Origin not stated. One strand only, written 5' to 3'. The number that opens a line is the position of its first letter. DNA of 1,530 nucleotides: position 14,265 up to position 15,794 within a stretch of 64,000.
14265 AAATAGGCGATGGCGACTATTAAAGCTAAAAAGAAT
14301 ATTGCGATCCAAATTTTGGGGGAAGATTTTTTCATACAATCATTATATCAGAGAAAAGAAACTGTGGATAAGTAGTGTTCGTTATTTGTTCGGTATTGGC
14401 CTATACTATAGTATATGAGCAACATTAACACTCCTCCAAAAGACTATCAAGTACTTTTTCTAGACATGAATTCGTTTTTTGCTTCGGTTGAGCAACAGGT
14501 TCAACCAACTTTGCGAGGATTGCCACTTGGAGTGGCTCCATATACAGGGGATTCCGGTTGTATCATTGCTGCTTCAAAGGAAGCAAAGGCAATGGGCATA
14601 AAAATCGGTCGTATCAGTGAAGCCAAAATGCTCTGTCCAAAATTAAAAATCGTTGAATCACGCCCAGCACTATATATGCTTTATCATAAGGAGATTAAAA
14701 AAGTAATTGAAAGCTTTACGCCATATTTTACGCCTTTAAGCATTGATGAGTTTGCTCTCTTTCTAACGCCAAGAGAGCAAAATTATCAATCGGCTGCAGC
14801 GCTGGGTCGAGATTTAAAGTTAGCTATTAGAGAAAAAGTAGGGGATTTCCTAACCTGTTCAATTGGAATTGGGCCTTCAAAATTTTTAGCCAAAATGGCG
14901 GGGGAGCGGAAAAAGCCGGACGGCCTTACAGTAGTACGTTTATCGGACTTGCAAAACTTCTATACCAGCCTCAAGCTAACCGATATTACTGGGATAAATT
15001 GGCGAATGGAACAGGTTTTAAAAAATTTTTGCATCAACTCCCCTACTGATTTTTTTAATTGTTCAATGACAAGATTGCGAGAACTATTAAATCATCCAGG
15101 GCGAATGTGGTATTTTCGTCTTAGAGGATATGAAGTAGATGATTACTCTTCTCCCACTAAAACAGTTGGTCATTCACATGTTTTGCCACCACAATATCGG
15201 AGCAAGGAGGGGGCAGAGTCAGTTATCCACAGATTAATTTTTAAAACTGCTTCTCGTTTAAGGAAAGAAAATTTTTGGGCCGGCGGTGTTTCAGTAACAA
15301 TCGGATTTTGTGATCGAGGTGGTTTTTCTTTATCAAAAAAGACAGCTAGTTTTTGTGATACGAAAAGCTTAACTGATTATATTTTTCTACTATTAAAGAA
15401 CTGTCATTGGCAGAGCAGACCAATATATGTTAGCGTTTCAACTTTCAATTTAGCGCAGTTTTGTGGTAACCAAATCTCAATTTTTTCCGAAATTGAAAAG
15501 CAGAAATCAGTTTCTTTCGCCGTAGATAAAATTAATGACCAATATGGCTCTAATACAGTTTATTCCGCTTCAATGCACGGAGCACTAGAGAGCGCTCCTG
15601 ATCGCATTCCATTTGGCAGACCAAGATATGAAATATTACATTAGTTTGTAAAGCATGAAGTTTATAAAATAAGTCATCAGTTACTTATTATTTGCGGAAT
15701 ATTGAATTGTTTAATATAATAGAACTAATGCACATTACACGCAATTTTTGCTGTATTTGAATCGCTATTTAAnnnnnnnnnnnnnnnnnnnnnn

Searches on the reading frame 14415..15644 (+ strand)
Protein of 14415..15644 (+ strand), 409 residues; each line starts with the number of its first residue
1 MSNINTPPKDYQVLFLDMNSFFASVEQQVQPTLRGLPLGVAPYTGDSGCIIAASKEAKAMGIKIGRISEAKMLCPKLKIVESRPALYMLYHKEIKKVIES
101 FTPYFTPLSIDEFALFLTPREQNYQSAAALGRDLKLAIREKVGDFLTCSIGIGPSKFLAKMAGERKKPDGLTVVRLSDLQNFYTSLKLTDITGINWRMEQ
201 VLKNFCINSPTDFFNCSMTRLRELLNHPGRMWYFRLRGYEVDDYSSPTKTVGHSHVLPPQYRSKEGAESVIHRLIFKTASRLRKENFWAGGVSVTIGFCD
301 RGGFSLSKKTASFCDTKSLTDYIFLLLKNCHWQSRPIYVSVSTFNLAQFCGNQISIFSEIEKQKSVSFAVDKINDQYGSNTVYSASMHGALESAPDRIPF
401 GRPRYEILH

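Call 79: search_protein_families(library=pfam, proteins=[window:14415-15644:+], max_evalue=0.001)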
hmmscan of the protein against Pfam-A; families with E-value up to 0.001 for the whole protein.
window:14415-15644:+ (409 aa): 2 families
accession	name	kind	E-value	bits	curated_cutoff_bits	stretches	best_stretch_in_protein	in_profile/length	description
PF00817.25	IMS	-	6.1e-36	124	23.2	1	16-163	1-147/148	impB/mucB/samB family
PF11799.13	IMS_C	-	3.3e-09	37.6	20.7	1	249-344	2-99/109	impB/mucB/samB family C-terminal domain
